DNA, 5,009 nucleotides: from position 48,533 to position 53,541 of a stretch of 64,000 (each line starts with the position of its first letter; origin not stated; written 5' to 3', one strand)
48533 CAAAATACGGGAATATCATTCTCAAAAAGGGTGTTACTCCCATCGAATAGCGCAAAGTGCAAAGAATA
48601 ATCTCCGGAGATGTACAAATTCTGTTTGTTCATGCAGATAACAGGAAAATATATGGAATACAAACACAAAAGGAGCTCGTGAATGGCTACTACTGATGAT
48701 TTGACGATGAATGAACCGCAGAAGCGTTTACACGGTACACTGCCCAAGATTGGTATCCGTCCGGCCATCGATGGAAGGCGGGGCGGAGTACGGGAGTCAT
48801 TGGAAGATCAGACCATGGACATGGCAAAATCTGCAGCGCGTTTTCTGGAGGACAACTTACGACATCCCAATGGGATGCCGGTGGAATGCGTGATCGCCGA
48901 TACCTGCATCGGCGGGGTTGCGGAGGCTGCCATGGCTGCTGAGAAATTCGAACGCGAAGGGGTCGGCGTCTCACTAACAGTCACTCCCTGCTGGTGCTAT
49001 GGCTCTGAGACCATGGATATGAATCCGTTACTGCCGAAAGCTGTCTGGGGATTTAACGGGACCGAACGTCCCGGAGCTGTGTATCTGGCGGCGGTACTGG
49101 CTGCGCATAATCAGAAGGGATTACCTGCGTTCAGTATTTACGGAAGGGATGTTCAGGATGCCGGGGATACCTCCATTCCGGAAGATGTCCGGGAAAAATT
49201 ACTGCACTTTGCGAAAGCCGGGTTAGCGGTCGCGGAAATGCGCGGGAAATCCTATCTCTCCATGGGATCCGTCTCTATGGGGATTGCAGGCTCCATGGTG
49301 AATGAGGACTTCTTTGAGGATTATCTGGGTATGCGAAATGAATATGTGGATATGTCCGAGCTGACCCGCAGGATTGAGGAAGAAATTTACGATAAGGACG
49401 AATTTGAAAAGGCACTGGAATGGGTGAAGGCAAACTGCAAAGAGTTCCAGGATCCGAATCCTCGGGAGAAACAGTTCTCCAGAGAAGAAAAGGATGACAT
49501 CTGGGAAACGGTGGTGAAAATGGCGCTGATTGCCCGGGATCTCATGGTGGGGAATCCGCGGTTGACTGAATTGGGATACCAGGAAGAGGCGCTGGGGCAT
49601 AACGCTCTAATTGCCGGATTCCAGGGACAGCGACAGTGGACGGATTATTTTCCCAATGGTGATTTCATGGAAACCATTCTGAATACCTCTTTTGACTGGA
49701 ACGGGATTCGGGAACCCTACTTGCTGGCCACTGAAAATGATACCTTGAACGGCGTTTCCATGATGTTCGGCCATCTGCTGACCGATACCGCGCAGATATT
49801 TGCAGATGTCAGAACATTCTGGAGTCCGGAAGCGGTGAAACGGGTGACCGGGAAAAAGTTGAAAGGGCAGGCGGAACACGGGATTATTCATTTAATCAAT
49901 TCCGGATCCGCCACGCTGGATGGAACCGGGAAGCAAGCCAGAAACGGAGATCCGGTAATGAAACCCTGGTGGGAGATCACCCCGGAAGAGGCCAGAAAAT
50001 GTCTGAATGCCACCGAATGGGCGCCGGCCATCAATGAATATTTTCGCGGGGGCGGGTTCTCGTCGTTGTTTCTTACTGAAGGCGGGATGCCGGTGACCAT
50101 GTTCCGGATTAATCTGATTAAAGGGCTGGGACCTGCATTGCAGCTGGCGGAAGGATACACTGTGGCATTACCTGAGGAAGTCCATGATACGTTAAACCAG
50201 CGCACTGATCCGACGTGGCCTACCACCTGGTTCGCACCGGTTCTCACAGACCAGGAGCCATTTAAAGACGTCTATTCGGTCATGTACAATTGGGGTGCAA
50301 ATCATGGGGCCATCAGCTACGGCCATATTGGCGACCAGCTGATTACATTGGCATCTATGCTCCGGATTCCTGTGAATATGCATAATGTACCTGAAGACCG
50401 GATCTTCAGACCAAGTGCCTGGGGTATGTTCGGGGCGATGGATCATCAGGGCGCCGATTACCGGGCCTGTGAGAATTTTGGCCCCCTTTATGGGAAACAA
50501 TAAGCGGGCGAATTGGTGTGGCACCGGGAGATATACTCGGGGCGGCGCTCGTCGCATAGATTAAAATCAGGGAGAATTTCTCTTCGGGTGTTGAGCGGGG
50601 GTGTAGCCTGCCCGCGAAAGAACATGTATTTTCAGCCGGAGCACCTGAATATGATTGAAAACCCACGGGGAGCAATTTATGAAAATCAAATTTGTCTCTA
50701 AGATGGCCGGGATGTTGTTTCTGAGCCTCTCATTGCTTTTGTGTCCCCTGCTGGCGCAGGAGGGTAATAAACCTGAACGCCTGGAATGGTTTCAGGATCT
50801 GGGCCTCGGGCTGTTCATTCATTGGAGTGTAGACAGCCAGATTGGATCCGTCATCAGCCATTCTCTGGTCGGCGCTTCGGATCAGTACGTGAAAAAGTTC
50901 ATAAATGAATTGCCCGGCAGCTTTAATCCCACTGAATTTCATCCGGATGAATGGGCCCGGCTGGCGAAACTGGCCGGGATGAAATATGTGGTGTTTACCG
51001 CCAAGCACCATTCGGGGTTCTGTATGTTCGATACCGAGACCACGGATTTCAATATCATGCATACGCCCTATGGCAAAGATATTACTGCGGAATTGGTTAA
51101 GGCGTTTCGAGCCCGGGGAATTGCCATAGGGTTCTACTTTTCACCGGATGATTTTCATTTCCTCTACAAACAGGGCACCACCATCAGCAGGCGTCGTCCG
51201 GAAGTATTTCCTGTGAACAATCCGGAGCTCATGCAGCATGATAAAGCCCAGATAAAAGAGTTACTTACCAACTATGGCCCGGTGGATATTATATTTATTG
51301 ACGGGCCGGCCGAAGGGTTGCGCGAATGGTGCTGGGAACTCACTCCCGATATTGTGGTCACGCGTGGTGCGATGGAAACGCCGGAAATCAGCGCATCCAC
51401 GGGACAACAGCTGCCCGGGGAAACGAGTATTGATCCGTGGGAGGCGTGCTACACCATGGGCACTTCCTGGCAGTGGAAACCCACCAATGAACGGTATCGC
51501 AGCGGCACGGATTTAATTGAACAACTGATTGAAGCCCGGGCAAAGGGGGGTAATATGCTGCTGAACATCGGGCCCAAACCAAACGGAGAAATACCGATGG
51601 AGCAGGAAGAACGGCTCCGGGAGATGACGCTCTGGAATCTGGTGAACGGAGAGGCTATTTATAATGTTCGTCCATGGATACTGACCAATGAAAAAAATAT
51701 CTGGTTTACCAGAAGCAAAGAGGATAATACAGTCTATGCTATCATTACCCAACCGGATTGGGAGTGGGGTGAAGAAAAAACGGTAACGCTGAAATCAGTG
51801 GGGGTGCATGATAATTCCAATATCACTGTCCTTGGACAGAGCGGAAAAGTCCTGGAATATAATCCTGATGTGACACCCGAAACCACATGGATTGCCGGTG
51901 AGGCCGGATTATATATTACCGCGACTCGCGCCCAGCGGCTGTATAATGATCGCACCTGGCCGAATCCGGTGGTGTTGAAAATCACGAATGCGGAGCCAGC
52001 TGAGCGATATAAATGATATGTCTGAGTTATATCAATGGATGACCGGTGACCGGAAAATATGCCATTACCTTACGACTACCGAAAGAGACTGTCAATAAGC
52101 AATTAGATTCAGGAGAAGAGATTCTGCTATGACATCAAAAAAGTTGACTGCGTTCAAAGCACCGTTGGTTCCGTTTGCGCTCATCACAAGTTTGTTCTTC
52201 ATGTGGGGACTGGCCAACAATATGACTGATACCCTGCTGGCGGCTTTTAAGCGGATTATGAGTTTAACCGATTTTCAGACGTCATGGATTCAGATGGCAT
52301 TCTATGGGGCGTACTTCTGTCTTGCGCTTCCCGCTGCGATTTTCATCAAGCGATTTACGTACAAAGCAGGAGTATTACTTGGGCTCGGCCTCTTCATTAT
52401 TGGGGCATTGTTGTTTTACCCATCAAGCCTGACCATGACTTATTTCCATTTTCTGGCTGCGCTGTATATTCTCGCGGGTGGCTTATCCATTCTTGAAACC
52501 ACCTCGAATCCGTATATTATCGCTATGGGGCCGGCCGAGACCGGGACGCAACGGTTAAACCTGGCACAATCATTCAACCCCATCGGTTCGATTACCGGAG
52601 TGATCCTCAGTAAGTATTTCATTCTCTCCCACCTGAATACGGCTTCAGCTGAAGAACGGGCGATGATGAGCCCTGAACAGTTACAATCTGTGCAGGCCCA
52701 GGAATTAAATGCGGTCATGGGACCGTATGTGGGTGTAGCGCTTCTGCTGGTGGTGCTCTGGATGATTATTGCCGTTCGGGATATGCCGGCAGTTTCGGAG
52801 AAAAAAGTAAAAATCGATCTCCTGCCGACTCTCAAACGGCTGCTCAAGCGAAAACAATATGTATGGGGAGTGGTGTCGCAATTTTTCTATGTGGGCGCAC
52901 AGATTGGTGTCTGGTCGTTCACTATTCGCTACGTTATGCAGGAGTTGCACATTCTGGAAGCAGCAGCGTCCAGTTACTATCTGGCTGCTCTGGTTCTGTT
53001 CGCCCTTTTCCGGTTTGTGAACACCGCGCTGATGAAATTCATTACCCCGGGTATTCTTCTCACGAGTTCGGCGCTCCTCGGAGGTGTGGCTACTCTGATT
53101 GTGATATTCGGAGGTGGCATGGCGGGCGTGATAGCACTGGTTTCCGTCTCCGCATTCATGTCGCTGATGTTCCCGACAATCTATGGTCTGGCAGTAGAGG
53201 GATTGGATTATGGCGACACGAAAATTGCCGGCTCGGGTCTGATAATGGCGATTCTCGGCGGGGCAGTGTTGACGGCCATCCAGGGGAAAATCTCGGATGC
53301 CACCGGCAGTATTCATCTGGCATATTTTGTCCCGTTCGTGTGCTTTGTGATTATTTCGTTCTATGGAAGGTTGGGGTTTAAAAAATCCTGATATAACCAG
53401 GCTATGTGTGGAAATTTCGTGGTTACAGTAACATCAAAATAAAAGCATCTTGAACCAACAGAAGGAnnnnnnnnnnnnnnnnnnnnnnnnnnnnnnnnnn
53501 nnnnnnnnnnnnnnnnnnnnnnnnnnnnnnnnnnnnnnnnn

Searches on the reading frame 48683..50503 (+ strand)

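Call 13: search_protein_families(library=pfam, proteins=[window:48683-50503:+], max_evalue=0.001)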
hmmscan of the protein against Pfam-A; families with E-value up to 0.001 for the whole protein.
window:48683-50503:+ (606 aa): 3 families
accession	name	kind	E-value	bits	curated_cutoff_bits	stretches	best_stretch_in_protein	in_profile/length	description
PF07882.17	Fucose_iso_N2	-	1.4e-95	318.5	22.3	1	189-368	1-180/180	L-fucose isomerase, second N-terminal domain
PF07881.17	Fucose_iso_N1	-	9.7e-83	276.5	28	1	21-188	2-169/169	L-fucose isomerase, first N-terminal domain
PF02952.23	Fucose_iso_C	-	9.3e-48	161.9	29.3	1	404-567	1-143/143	L-fucose isomerase, C-terminal domain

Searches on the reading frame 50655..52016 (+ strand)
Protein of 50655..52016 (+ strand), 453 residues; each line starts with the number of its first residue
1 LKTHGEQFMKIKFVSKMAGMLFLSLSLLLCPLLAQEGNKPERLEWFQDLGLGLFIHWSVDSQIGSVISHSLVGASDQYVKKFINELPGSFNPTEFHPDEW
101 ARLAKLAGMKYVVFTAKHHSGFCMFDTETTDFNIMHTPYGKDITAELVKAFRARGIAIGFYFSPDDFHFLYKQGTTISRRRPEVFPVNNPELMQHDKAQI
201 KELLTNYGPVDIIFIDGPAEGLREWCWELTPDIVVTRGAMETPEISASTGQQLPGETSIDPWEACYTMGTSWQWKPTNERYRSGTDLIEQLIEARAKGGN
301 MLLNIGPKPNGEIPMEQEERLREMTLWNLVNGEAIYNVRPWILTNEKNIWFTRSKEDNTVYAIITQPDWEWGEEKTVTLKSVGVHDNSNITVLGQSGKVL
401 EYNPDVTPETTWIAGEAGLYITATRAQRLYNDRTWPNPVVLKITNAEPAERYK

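Call 13: search_protein_families(library=pfam, proteins=[window:50655-52016:+], max_evalue=0.001)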
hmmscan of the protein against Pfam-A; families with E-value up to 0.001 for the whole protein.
window:50655-52016:+ (453 aa): 3 families
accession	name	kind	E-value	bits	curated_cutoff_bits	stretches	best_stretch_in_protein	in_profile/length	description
PF01120.23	Alpha_L_fucos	-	8.2e-67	226.5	25.2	1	42-333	26-345/345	Alpha-L-fucosidase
PF16757.11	Fucosidase_C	-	6.7e-06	27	25.6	1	345-404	5-60/88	Alpha-L-fucosidase C-terminal domain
PF14871.12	GHL6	-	0.00025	21.7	35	0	101-159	6-61/132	Hypothetical glycosyl hydrolase 6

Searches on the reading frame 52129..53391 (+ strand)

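Call 14: search_protein_families(library=pfam, proteins=[window:52129-53391:+], max_evalue=0.001)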
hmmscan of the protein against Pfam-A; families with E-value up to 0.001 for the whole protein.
window:52129-53391:+ (420 aa): 1 family
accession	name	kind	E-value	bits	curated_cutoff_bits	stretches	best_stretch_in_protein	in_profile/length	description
PF07690.21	MFS_1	-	8.1e-18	64.9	33.4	1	22-357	4-321/347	Major Facilitator Superfamily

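Call 85: search_protein_families(library=ncbifam, proteins=[window:52129-53391:+], max_evalue=0.001)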
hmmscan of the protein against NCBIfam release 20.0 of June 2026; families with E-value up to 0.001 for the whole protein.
window:52129-53391:+ (420 aa): 4 families
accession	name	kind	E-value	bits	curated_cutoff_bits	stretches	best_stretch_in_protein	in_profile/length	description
TIGR00885.1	fucP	equivalog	2.6e-135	451.8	280.4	1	13-413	2-408/410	L-fucose:H+ symporter permease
NF007524.0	PRK10133.1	equivalog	2.1e-96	323.5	427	1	10-415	22-431/438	L-fucose:H+ symporter permease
TIGR01272.1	gluP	subfamily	8.6e-44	150.3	202.55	1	96-412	1-310/310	glucose/galactose MFS transporter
NF046060.1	NagP_SO3503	equivalog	1e-42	146.6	625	1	12-418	4-420/423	N-acetylglucosamine MFS transporter NagP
